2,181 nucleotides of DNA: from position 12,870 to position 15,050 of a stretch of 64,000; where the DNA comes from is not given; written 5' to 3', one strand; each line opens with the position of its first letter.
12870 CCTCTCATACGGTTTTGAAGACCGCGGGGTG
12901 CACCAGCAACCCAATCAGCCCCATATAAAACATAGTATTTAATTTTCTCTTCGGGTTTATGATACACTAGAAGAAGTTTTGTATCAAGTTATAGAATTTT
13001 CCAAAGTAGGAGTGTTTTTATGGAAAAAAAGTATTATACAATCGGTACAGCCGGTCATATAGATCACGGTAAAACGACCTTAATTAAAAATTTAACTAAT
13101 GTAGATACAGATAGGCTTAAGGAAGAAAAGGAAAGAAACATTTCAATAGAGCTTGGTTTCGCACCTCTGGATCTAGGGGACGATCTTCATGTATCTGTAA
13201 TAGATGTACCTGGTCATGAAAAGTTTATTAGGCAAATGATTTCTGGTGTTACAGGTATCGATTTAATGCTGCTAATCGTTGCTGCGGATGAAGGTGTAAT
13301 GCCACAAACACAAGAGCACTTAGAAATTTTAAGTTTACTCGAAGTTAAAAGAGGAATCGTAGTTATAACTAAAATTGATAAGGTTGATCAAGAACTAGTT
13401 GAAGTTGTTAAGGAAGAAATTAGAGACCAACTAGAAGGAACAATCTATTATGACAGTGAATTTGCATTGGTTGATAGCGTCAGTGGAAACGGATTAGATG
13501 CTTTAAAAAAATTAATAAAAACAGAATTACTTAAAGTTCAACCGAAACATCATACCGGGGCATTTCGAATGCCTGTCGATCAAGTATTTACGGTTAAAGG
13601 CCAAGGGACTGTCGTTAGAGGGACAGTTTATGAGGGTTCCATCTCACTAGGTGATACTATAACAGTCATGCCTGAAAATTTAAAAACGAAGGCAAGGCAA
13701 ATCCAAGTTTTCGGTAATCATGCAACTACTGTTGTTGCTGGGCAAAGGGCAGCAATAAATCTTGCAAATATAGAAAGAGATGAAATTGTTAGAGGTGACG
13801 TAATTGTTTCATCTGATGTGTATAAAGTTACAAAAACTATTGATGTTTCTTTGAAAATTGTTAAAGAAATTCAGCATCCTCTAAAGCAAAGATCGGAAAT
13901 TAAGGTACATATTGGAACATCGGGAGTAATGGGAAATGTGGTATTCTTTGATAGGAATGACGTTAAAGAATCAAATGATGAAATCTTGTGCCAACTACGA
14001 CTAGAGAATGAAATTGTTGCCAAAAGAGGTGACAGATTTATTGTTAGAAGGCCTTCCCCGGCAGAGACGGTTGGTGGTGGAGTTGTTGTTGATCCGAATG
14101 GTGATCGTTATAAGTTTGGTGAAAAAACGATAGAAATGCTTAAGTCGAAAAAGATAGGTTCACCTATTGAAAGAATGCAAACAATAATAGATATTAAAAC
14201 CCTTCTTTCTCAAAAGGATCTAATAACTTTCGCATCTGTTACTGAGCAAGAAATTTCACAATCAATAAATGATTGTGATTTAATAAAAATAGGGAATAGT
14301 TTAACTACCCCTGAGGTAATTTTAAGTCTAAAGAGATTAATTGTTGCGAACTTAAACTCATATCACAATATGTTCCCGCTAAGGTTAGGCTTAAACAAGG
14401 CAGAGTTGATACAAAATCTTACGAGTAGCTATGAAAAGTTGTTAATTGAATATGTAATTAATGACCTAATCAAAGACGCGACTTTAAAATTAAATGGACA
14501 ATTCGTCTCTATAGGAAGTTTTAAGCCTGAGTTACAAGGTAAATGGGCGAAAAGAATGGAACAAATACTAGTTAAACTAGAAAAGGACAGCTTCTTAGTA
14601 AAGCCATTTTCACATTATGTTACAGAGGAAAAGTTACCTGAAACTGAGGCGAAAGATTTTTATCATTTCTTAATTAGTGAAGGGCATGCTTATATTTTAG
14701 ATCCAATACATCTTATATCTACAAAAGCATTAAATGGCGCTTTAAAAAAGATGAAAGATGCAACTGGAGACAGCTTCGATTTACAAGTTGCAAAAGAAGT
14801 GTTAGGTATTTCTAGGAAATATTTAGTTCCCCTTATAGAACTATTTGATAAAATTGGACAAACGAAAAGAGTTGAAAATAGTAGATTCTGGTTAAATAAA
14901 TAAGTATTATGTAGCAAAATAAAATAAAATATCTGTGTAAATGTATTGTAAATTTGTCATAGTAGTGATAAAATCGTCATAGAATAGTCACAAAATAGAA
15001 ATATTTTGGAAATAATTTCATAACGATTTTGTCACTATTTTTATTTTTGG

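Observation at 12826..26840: Complete selenocysteine-decoding and Sec-formate dehydrogenase locus in a Bacillus-like chromosome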

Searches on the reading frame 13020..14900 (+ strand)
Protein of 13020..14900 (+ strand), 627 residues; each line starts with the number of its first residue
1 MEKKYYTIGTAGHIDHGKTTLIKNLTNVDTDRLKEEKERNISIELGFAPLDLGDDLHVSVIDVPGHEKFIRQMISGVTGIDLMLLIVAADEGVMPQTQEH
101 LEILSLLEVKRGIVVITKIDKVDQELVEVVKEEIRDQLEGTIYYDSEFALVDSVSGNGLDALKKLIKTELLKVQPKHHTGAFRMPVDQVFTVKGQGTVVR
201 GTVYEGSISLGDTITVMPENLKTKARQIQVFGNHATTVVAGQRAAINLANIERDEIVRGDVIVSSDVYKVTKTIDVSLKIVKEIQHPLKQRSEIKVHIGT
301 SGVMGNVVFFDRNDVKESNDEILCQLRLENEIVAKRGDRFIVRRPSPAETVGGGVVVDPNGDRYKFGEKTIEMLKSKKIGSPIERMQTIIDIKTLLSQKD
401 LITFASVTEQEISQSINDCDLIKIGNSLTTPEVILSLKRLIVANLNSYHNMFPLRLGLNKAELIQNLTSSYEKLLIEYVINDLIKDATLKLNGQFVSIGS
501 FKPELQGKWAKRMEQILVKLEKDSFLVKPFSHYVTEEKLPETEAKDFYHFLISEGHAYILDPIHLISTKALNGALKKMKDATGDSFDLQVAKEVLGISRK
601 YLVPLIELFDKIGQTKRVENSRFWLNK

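Call 10: search_protein_families(library=ncbifam, proteins=[window:13020-14900:+])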
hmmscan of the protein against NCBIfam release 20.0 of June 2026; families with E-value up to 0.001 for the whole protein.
window:13020-14900:+ (627 aa): 35 families (the best 25 are shown)
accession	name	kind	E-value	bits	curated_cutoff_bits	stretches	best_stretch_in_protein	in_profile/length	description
TIGR00475.1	selB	equivalog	3.8e-111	372.6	242.25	1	8-624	3-579/581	selenocysteine-specific translation elongation factor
NF009373.0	PRK12736.1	subfamily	6.2e-45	153.6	452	1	3-357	10-390/394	elongation factor Tu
NF000766.0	PRK00049.1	subfamily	7.1e-45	153.5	449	1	2-357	9-392/396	elongation factor Tu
NF009372.0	PRK12735.1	subfamily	2.4e-42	145.2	479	1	2-357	9-392/396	elongation factor Tu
NF008969.0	PRK12317.1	subfamily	6e-38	130.5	502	1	31-287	61-330/426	elongation factor 1-alpha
TIGR00485.1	EF-Tu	equivalog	2.5e-37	128.5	522.4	1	3-357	10-390/394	elongation factor Tu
NF003077.0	PRK04000.1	equivalog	4.2e-36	125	315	2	57-240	86-276/412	translation initiation factor IF-2 subunit gamma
TIGR03680.1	eif2g_arch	equivalog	8.6e-36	124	514.5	2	57-243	82-275/407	translation initiation factor IF-2 subunit gamma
TIGR02034.1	CysN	subfamily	1.8e-29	103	336.1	1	31-328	56-362/406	sulfate adenylyltransferase, large subunit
TIGR00483.1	EF-1_alpha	equivalog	3.8e-28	98.1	540.1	1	30-288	60-332/427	translation elongation factor EF-1 subunit alpha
NF003478.0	PRK05124.1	equivalog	1.6e-26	92.9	590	1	31-329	83-390/475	sulfate adenylyltransferase subunit CysN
NF004035.0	PRK05506.1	subfamily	1.7e-24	86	715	1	30-328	79-386/632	bifunctional sulfate adenylyltransferase subunit 1/adenylylsulfate kinase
TIGR00487.1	IF-2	equivalog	2.6e-20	72.7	424.4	1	9-220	91-300/587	translation initiation factor IF-2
NF009381.0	PRK12740.1-5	subfamily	3e-14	52.4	583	1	10-138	38-154/692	elongation factor G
TIGR01394.1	TypA_BipA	equivalog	3.7e-14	51.9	757.3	1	11-236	7-256/594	translational GTPase TypA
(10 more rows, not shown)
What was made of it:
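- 13020..14903 (+): selB, Sec-specific elongation factor with C-terminal winged-helix SECIS-binding domains. TIGR00475, 372.6 bits vs cut-off 242 (call 10).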

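Call 65: find_homologous_proteins(query=window:13020-14900:+, max_evalue=1e-50)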
Query window:13020-14900:+ (627 aa): 7986 proteins with E <= 1e-50 among 8000 candidates; the best 120 are listed.
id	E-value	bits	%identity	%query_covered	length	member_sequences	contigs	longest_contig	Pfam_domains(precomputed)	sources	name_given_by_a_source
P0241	0.0e+0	1340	98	100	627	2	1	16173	PF09107.18,PF09439.17,PF09106.18,PF00009.34,PF25461.2,PF03144.32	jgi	jgi:selenocysteine-specific elongation factor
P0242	0.0e+0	1240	89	100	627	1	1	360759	PF09107.18,PF09106.18,PF00009.34,PF25461.2,PF03144.32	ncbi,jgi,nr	ncbi:MAG: selB [Bacillales bacterium]|jgi:selenocysteine-specific elongation factor|nr:selB [Bacilla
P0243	2.2e-214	731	54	100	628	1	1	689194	PF01926.30,PF09107.18,PF09106.18,PF00009.34,PF25461.2,PF03144.32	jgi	jgi:selenocysteine-specific elongation factor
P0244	2.0e-213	728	53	100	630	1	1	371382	PF01926.30,PF09107.18,PF09106.18,PF00009.34,PF25461.2,PF03144.32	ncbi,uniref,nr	ncbi:selenocysteine-specific translation elongation factor [Bacillus sp. PS06]|uniref:selenocysteine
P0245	6.4e-211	720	54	100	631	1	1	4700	PF01926.30,PF09107.18,PF09106.18,PF00009.34,PF25461.2,PF03144.32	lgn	-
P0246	1.6e-210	719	53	99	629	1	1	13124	PF01926.30,PF09107.18,PF09106.18,PF00009.34,PF25461.2,PF03144.32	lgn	-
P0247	3.9e-210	717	52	100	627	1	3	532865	PF01926.30,PF09107.18,PF09106.18,PF00009.34,PF25461.2,PF03144.32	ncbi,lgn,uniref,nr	ncbi:selenocysteine-specific translation elongation factor [Litchfieldia salsa]|uniref:Selenocystein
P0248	1.0e-209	716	52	100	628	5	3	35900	PF09107.18,PF09106.18,PF00009.34,PF25461.2,PF03144.32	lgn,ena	-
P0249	1.6e-209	715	52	100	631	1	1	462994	PF09107.18,PF09106.18,PF00009.34,PF25461.2,PF03144.32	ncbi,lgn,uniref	ncbi:selenocysteine-specific translation elongation factor [Bacillus sp. DJP31]|uniref:selenocystein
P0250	3.7e-209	714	53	100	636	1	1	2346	PF01926.30,PF09107.18,PF09106.18,PF00009.34,PF25461.2,PF03144.32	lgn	-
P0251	4.2e-208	711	53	98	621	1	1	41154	PF01926.30,PF09107.18,PF09106.18,PF00009.34,PF25461.2,PF03144.32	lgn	-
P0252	5.5e-208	710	53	100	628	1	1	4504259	PF01926.30,PF09107.18,PF09106.18,PF00009.34,PF25461.2,PF03144.32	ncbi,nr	ncbi:selenocysteine-specific translation elongation factor [Cytobacillus suaedae]|nr:selenocysteine-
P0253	1.2e-207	709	52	100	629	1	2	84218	PF09107.18,PF09106.18,PF00009.34,PF25461.2,PF03144.32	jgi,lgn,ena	-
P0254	1.3e-207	709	53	100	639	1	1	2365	PF01926.30,PF09107.18,PF09106.18,PF00009.34,PF25461.2,PF03144.32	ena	-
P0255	2.3e-207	708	50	100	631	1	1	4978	PF09107.18,PF09106.18,PF00009.34,PF25461.2,PF03144.32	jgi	jgi:selenocysteine-specific elongation factor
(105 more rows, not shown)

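Call 66: find_encoding_contigs(protein=P0241, flank=10000, max_places=3)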
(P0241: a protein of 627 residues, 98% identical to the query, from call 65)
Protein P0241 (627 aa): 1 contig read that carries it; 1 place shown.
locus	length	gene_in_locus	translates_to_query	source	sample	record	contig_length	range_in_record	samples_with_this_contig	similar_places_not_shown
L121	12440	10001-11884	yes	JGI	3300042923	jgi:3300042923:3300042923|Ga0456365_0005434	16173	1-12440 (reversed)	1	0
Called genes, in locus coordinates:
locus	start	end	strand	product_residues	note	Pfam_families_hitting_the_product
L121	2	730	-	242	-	PF04519:Bactofilin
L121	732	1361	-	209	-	PF13171:DUF4004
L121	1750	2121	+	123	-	-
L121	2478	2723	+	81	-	-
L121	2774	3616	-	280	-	PF27872:Sec_acc_SLAP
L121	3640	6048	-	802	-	PF07517:SecA_DEAD, PF01043:SecA_PP_bind, PF21090:P-loop_SecA, PF07516:SecA_SW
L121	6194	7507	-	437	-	PF00909:Ammonium_transp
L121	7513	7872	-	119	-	PF00543:P-II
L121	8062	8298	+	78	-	-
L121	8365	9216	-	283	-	PF00512:HisKA, PF02518:HATPase_c, PF14501:HATPase_c_5 (weak), PF13589:HATPase_c_3 (weak)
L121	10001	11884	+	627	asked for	PF00009:GTP_EFTU, PF09439:SRPRB (faint), PF03144:GTP_EFTU_D2, PF25461:Beta-barrel_SelB, PF09106:WHD_2nd_SelB, PF09107:WHD_3rd_SelB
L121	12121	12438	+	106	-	?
